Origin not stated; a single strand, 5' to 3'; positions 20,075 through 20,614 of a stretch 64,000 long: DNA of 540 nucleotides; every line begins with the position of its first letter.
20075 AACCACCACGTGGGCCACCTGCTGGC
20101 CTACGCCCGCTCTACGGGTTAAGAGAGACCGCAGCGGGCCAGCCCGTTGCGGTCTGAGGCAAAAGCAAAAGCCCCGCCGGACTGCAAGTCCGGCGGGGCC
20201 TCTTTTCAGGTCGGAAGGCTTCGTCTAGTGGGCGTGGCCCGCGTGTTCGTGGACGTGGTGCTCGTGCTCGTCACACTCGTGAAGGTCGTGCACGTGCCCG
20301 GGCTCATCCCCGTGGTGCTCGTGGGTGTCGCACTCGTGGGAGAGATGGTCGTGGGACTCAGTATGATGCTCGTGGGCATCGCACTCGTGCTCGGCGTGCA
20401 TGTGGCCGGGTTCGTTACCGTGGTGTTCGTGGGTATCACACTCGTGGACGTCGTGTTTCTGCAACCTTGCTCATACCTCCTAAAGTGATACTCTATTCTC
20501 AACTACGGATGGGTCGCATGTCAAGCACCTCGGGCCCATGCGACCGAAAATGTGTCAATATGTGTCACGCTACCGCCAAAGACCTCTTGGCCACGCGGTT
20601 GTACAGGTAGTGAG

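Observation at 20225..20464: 79-aa His/Cys-rich repeat protein (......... x4), a candidate new metal-binding protein next to a CDF exporter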

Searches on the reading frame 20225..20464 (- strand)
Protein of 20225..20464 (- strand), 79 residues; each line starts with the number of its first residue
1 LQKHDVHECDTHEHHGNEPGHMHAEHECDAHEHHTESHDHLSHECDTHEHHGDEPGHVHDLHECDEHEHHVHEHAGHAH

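Call 3: search_protein_families(library=pfam, proteins=[window:20225-20464:-], max_evalue=1)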
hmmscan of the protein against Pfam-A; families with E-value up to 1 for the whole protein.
window:20225-20464:- (79 aa): 0 families

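Call 4: search_protein_families(library=ncbifam, proteins=[window:20225-20464:-], max_evalue=1)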
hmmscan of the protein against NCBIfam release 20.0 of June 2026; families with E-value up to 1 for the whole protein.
window:20225-20464:- (79 aa): 0 families

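Call 5: find_homologous_proteins(query=window:20225-20464:-, max_evalue=0.01)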
Query window:20225-20464:- (79 aa): 24 proteins with E <= 0.01 among 100 candidates.
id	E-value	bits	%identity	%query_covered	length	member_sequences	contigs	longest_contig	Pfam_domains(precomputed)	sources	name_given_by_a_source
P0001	1.1e-18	85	75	91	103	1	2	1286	-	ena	-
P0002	1.3e-17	82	75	72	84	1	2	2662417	-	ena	-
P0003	3.0e-15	74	78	73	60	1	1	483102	-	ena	-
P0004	1.5e-10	59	89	47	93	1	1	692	-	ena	-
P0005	5.0e-10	58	87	29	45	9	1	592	-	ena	-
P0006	4.0e-9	55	82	35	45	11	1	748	-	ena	-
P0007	1.2e-8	53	79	42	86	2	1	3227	-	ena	-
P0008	2.1e-7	49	73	51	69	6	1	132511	-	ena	-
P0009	3.6e-7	49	78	47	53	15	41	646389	-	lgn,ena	-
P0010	3.9e-7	48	75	35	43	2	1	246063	-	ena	-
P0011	4.3e-7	48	45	39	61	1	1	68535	-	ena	-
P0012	5.2e-7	48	71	53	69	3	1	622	-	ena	-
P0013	5.4e-7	48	78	29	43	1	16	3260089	-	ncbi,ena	-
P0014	1.2e-6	47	71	52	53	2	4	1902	-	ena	-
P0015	7.7e-6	44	74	43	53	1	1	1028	-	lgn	-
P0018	2.5e-5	43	72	46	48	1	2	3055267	-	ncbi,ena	-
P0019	4.2e-5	42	68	63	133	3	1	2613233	-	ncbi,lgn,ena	-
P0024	3.1e-3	36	71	39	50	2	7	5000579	-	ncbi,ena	-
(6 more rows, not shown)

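Call 8: find_encoding_contigs(protein=P0002, flank=6000, max_places=3)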
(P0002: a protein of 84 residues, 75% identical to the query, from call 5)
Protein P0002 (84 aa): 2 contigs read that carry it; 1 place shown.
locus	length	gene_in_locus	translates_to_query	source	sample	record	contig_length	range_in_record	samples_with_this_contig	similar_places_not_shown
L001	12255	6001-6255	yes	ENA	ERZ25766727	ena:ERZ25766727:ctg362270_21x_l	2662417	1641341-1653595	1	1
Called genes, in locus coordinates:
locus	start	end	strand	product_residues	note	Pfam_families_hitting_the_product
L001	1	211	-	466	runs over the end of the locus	PF08811:DUF1800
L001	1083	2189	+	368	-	PF00296:Bac_luciferase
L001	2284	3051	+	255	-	PF12697:Abhydrolase_6, PF00561:Abhydrolase_1 (weak)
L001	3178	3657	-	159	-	PF00903:Glyoxalase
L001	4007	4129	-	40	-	-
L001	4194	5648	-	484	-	PF11794:HpaB_N, PF03241:HpaB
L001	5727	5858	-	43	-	-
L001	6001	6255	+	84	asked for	-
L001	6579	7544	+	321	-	PF12760:Zn_ribbon_IS1595 (weak), PF12762:DDE_Tnp_IS1595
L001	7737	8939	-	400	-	PF01609:DDE_Tnp_1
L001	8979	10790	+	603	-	PF01555:N6_N4_Mtase, PF04471:Mrr_cat (weak)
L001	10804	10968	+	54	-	-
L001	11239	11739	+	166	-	PF01475:FUR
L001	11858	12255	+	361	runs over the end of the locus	PF01297:ZnuA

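Call 9: find_encoding_contigs(protein=P0013, flank=6000, max_places=4)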
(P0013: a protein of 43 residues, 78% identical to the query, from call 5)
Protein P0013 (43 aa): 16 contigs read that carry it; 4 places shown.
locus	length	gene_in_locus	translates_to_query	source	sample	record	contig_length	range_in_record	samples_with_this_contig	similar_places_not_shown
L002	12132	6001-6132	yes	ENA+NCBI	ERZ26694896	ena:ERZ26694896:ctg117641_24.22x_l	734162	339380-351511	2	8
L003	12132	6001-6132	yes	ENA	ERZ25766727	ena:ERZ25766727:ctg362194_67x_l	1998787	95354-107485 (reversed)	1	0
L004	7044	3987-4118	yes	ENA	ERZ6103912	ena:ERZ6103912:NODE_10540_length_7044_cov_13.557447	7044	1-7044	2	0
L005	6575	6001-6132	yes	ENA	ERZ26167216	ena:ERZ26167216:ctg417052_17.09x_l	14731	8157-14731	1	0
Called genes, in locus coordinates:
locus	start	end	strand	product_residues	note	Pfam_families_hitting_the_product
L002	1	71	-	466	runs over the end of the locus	PF08811:DUF1800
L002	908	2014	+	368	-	PF00296:Bac_luciferase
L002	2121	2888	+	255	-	PF12697:Abhydrolase_6, PF00561:Abhydrolase_1, PF12146:Hydrolase_4 (faint)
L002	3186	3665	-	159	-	PF00903:Glyoxalase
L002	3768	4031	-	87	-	PF05942:PaREP1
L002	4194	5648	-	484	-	PF11794:HpaB_N, PF03241:HpaB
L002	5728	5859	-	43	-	-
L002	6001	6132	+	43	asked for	-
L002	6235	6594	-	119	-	PF16916:ZT_dimer (weak)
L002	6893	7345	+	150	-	PF01475:FUR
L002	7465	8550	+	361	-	PF01297:ZnuA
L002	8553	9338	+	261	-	PF00005:ABC_tran, PF13304:AAA_21 (faint)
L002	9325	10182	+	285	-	PF00950:ABC-3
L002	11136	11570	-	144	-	PF04075:F420H2_quin_red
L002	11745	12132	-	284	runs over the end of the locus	PF14336:GLUCM-like_C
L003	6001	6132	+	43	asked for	-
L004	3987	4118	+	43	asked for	-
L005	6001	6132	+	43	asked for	-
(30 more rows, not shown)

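Call 10: find_encoding_contigs(protein=P0024, flank=6000, max_places=3)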
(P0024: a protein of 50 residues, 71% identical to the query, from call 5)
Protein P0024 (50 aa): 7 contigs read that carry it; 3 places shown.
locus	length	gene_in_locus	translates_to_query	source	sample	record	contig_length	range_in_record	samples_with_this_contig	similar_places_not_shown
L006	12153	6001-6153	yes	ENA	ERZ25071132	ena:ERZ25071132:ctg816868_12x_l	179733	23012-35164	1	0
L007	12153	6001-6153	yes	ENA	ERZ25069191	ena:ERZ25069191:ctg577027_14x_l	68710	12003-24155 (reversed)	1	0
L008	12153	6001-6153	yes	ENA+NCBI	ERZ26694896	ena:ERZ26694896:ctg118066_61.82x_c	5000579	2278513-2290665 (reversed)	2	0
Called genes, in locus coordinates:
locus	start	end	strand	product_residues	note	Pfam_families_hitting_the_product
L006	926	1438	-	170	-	-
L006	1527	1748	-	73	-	-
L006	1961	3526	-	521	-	PF08281:Sigma70_r4_2 (faint), PF13384:HTH_23 (weak), PF13518:HTH_28 (faint), PF13551:HTH_29 (weak), PF13565:HTH_32 (weak)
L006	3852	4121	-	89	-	-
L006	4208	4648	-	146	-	-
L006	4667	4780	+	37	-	-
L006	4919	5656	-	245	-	-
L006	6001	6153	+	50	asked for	-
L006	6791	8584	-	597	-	PF05598:DUF772, PF01609:DDE_Tnp_1, PF13751:DDE_Tnp_1_6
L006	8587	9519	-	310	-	-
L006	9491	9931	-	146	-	-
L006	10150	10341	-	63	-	-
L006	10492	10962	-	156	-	-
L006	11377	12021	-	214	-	PF00072:Response_reg, PF00486:Trans_reg_C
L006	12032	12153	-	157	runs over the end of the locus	-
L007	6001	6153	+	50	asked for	-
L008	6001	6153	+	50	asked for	-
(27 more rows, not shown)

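Call 11: find_encoding_contigs(protein=P0018, flank=6000, max_places=2)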
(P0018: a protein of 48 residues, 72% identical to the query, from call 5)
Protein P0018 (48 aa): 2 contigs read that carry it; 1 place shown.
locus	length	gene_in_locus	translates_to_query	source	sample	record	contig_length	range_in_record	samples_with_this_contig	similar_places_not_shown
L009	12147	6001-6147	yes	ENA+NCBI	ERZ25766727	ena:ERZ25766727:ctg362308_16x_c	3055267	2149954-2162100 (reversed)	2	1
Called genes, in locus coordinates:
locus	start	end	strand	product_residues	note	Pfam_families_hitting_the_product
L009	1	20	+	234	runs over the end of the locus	PF00005:ABC_tran, PF13304:AAA_21 (faint)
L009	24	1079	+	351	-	PF02653:BPD_transp_2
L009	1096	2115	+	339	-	PF02653:BPD_transp_2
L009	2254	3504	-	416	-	PF13433:Peripla_BP_5 (weak), PF13458:Peripla_BP_6, PF01094:ANF_receptor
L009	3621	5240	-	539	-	PF01268:FTHFS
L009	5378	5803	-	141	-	-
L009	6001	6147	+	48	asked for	-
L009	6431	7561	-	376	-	PF01545:Cation_efflux, PF16916:ZT_dimer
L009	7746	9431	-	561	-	PF02776:TPP_enzyme_N, PF00205:TPP_enzyme_M, PF02775:TPP_enzyme_C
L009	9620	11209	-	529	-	PF00496:SBP_bac_5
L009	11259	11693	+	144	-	PF13436:Gly-zipper_OmpA (faint), PF13441:Gly-zipper_YMGG (faint), PF13488:Gly-zipper_Omp (faint)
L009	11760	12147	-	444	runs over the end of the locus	PF00202:Aminotran_3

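Call 12: find_encoding_contigs(protein=P0019, flank=6000, max_places=2)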
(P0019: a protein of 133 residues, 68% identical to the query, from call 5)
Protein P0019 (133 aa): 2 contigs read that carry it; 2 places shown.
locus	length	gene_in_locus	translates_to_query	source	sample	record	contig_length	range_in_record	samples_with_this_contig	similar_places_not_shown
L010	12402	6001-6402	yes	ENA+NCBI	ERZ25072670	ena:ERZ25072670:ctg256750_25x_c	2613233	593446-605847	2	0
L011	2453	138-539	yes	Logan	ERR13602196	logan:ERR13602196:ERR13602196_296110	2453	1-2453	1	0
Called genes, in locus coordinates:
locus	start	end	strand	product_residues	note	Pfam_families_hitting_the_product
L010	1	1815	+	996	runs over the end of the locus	PF00005:ABC_tran (faint), PF02463:SMC_N (faint), PF03193:RsgA_GTPase (faint), PF13191:AAA_16 (faint), PF13304:AAA_21 (faint), PF13555:AAA_29 (faint), PF17760:UvrA_inter, PF17755:UvrA_DNA-bind, +1 more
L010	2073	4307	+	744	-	PF03176:MMPL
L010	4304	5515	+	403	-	PF09995:MPAB_Lcp_cat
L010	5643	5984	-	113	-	PF02401:LYTB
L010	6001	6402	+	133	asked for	-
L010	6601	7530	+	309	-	PF01545:Cation_efflux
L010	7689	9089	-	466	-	PF00890:FAD_binding_2 (weak), PF01134:GIDA (faint), PF07992:Pyr_redox_2, PF12831:FAD_oxidored, PF13450:NAD_binding_8 (weak), PF13738:Pyr_redox_3 (weak), PF00070:Pyr_redox, PF02852:Pyr_redox_dim, +2 more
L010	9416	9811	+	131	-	PF01740:STAS, PF13466:STAS_2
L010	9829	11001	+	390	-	PF00072:Response_reg, PF07228:SpoIIE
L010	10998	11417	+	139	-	PF13581:HATPase_c_2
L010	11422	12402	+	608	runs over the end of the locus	PF00496:SBP_bac_5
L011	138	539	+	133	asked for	-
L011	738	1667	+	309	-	PF01545:Cation_efflux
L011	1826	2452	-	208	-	?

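Call 14: find_related_loci(query=A1, collection=genome_contigs, flank=6000)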
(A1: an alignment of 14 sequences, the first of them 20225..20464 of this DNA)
Query A1 (79 aa) in genome_contigs; peptide patterns used: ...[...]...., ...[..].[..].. (x = any residue, [..] = any of these).
599 stretches matched a pattern (row limit reached: there are more); 263 encode a relative of the query (tblastn E <= 1e-3); the best 80 are kept; 80 distinct loci.
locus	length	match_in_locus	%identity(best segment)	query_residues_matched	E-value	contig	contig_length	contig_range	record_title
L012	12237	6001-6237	81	1-79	1e-32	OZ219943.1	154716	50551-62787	MAG: Dehalococcoidia bacterium isolate d5105c1e-37dd-4811-a55b-ed3c3c49e222 genome assembly, chromosome: 17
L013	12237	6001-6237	80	1-79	2e-32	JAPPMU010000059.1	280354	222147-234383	MAG: Chloroflexota bacterium isolate RHO3_bin_54 NODE_48_length_280354_cov_15.132776, whole genome shotgun sequence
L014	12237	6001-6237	80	1-79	8e-32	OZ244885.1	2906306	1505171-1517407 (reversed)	MAG: Dehalococcoidia bacterium isolate fdb43404-dfe2-4bc2-b563-a099daddbcab genome assembly, chromosome: 1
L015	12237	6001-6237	81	1-79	9e-32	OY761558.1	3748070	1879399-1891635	MAG: Dehalococcoidia bacterium isolate 6ae818db-717c-4d07-8374-be93c3d6d717 genome assembly, chromosome: 1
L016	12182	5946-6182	81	1-79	1e-31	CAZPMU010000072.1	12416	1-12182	MAG TPA_asm: uncultured Dehalococcoidia bacterium isolate SRP109090_co1_245 genome assembly, contig: NODE_7649_length_12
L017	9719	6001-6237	81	1-79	1e-31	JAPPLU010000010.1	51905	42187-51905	MAG: Chloroflexota bacterium isolate RHO3_bin_2 NODE_1441_length_51905_cov_17.521871, whole genome shotgun sequence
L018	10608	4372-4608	81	1-79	9e-32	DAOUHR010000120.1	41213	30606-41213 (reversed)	MAG TPA_asm: Dehalococcoidia bacterium isolate S16_99 k189_149242, whole genome shotgun sequence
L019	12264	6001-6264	81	1-79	1e-31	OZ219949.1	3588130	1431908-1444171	MAG: Dehalococcoidia bacterium isolate 99137651-b1e7-4859-9a90-ab3a7f48d20f genome assembly, chromosome: 5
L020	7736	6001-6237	80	1-79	1e-30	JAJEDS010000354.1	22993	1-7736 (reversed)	MAG: Dehalococcoidia bacterium isolate p16x33bins.38 k141_1325337, whole genome shotgun sequence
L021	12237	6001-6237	81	1-79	7e-31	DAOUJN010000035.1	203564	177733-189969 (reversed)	MAG TPA_asm: Dehalococcoidia bacterium isolate S34_266 k113_918183, whole genome shotgun sequence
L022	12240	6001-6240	81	1-79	5e-31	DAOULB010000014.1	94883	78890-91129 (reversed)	MAG TPA_asm: Dehalococcoidia bacterium isolate S8_378 60805, whole genome shotgun sequence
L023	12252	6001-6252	78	1-79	7e-30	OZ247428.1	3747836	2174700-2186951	MAG: Dehalococcoidia bacterium isolate 98dfbe93-de8a-46f9-be85-8584a0b4116d genome assembly, chromosome: 1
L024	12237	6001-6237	72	1-79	9e-28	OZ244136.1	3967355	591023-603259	MAG: Dehalococcoidia bacterium isolate c84a8063-2fa9-408c-8fff-39311bbd64e8 genome assembly, chromosome: 1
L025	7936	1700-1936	80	1-79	2e-27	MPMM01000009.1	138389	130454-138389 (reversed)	MAG: SAR202 cluster bacterium bin22 NODE_185_length_138389_cov_17.2759_ID_369, whole genome shotgun sequence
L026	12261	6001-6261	83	1-64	6e-27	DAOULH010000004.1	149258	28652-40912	MAG TPA_asm: Dehalococcoidia bacterium isolate S8_392 130870, whole genome shotgun sequence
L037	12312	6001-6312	76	3-74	6e-24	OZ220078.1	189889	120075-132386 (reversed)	MAG: Dehalococcoidia bacterium isolate 04bbb1fd-b304-46d8-a6aa-ea4a1f3e4c6b genome assembly, chromosome: 23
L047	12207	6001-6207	81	4-72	2e-21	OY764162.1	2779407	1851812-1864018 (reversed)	MAG: Dehalococcoidia bacterium isolate c2b86379-bd31-4c30-aa6f-eeb60e07e050 genome assembly, chromosome: 1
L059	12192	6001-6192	72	2-70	5e-20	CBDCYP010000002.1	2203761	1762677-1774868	MAG: Dehalococcoidia bacterium isolate 06e8d7b6-4dd8-4511-a8b9-2df4b96a342a genome assembly, contig: contig_2, whole gen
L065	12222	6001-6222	67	2-76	3e-19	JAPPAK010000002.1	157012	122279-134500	MAG: Chloroflexota bacterium isolate IRC1_bin_31 NODE_88_length_157012_cov_90.2181, whole genome shotgun sequence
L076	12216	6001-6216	76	1-72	2e-18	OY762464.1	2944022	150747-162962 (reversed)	MAG: Acidimicrobiia bacterium isolate 46c1db0d-967a-4333-83ea-8eb352737e21 genome assembly, chromosome: 1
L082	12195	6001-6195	78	1-65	8e-18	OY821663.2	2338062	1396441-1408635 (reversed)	MAG: Dehalococcoidia bacterium isolate 04ec0ed8-798b-4585-a8de-e3c995a4e665 genome assembly, chromosome: 1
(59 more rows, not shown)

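Call 24: search_solved_structures(query=window:20225-20464:-, max_evalue=10, show_alignments=2)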
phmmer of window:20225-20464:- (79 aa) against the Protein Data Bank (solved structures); distinct sequences matched with E-value up to 10: 0.

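Call 32: search_protein_representatives(alignment_id=A1)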
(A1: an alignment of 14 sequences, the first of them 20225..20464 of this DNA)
Query: 14 sequences, 50 profile positions. Proteins with E-value up to 0.001 (for the whole library): 28; up to 1e-10: 15; up to 1e-30: 0. The best 28 are listed.
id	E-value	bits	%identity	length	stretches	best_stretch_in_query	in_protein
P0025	3.3e-19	84.5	-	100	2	8-42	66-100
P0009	5.9e-19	83.7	-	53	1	1-49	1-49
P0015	1.9e-15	72.5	-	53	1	2-43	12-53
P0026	7.9e-15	70.5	-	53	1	1-48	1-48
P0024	2.3e-14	69.0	-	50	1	1-49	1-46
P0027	2.6e-14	68.8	-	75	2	10-43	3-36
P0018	2.8e-14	68.7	-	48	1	3-42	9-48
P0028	7.5e-14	67.4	-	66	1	1-49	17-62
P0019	9.4e-14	67.0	-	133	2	10-43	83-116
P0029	1.3e-13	66.6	-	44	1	6-47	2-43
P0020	3.3e-12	62.1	-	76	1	7-43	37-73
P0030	2.5e-11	59.3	-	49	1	8-44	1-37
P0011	2.8e-11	59.1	-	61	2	24-50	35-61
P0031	5.0e-11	58.3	-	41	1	6-43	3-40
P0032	1.0e-10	57.3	-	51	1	1-48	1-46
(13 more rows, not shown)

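Call 33: predict_structure(alignment_id=A1)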
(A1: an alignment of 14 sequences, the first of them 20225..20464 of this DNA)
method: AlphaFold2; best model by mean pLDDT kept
length: 79 residues; sequences in the alignment: 14
mean_pLDDT: 49.3   pTM: 0.10
mean pLDDT of the five models: 49.3, 48.7, 48.5, 47.3, 46.8
residues with pLDDT >= 90: 0; 70-90: 0; 50-70: 39; < 50: 40
segments of 3 or more residues with pLDDT < 50: 4-25, 27-29, 34-40, 76-79
pLDDT, mean of each block of 10 residues (from residue 1): 43 41 45 47 56 56 58 49
secondary structure: DSSP gave nothing for this model
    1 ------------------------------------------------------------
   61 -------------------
elements in order:

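Call 44: find_encoding_contigs(protein=window:20225-20464:-, flank=3000, max_places=3)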
Protein window:20225-20464:- (79 aa): no gene with exactly this product is on record in the collection.

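Call 54: search_protein_families(library=pfam, proteins=[L037:3488-5827:-, L037:6836-8833:+, L047:4785-5657:-, L047:6768-7322:+, L065:5330-5710:-, L065:6272-6820:+, L076:4298-5824:+, L076:6624-7718:-, L082:4623-5858:-, L082:6730-9057:-], max_evalue=0.0001)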
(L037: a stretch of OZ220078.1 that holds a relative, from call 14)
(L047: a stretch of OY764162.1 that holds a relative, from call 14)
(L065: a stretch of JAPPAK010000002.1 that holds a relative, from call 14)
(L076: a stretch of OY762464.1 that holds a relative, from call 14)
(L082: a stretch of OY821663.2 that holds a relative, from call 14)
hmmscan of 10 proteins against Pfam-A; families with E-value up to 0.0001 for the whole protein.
L037:3488-5827:- (780 aa): 1 family
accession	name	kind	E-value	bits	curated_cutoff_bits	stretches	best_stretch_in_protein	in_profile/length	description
PF03176.21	MMPL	-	1.2e-74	251.7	20.5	2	148-411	76-331/333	MMPL family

L037:6836-8833:+ (666 aa): 0 families

L047:4785-5657:- (291 aa): 0 families

L047:6768-7322:+ (185 aa): 0 families

L065:5330-5710:- (127 aa): 2 families
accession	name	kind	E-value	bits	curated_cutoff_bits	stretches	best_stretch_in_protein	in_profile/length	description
PF01740.26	STAS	-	7.7e-22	77.5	22.6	1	18-121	2-106/106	STAS domain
PF13466.11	STAS_2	-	1.3e-10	41.8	29.2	1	32-109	4-80/80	STAS domain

L065:6272-6820:+ (183 aa): 3 families
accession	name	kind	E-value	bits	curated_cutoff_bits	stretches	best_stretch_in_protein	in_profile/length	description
PF12867.12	DinB_2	-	3.7e-17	63.4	24.8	1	32-164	15-128/128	DinB superfamily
PF04978.18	MST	-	5.3e-09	37.1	27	1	30-169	16-145/149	Mycothiol-S-transferase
PF05163.17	DinB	-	3.1e-07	30.9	23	1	34-167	27-141/165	DinB family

L076:4298-5824:+ (509 aa): 2 families
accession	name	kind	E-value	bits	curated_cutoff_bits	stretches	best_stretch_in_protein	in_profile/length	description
PF01979.26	Amidohydro_1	-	9.7e-18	64.9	25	1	88-480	1-345/345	Amidohydrolase family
PF07969.17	Amidohydro_3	-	2.8e-15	57.2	29.7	2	407-481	411-472/472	Amidohydrolase family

L076:6624-7718:- (365 aa): 2 families
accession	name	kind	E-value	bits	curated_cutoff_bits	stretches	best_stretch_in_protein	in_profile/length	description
PF07478.18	Dala_Dala_lig_C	-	1e-20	74.6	24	1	161-312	32-177/204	D-ala D-ala ligase C-terminus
PF01820.27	Dala_Dala_lig_N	-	2.5e-16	60.7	34.6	1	12-125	1-121/121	D-ala D-ala ligase N-terminus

L082:4623-5858:- (412 aa): 4 families
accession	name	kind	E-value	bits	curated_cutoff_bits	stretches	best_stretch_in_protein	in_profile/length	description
PF07690.21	MFS_1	-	2.7e-48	165.1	33.4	2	29-250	1-229/347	Major Facilitator Superfamily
PF01306.25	LacY_symp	-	1.1e-05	24.9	24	0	230-285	15-69/413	LacY proton/sugar symporter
PF13347.12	MFS_2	-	1.9e-05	23.9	27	1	12-202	212-411/427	MFS/sugar transport protein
PF05977.19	MFS_3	-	8.1e-05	21.7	27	0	24-394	10-389/524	Transmembrane secretion effector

L082:6730-9057:- (776 aa): 7 families
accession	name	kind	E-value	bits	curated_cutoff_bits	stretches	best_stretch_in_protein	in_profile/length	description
PF13328.12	HD_4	-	2.8e-53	180.3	27.2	1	71-229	1-156/156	HD domain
PF04607.23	RelA_SpoT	-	5.8e-40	136.5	27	1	288-400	1-111/113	Region found in RelA / SpoT proteins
PF02824.27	TGS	-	6.1e-26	90.7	22.2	1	443-502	1-60/60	TGS domain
PF13291.12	ACT_4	-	2.2e-14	54.3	27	1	683-759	3-80/80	ACT domain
PF01966.28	HD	-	1.3e-09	38.8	22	1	90-197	1-116/116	HD domain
PF01842.31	ACT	-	8.4e-06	25.9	27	1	695-750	9-63/66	ACT domain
PF19296.4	RelA_AH_RIS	-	9.4e-05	23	23.8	0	522-605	5-91/185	RelA/SpoT, AH and RIS domains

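Call 72: list_cluster_members(proteins=[P0013, P0018, P0019, P0024, P0009])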
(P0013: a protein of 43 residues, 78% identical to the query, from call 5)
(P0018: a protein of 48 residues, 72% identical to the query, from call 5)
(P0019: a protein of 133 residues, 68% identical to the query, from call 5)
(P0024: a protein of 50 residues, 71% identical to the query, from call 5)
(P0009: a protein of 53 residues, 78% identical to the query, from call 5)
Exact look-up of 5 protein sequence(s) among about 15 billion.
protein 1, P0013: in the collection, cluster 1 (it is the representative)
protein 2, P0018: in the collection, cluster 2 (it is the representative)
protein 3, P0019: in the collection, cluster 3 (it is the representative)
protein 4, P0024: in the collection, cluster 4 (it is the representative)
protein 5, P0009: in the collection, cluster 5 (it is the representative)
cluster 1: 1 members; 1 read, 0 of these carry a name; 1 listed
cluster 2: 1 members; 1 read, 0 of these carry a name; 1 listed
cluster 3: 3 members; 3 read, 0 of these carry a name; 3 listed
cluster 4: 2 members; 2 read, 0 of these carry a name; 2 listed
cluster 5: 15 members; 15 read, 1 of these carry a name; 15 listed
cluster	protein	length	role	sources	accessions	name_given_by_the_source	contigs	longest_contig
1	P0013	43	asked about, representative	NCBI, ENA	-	-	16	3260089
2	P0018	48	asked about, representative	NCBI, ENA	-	-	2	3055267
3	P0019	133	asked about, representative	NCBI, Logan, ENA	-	-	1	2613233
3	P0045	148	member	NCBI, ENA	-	-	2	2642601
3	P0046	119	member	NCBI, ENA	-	-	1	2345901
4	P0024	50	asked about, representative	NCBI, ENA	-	-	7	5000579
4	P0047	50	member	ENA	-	-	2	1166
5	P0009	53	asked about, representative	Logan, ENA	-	-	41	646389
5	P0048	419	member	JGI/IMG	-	hypothetical protein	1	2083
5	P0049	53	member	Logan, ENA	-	-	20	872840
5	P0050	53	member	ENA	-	-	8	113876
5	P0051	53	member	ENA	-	-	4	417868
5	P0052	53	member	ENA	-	-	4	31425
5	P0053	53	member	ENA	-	-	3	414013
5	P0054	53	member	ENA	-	-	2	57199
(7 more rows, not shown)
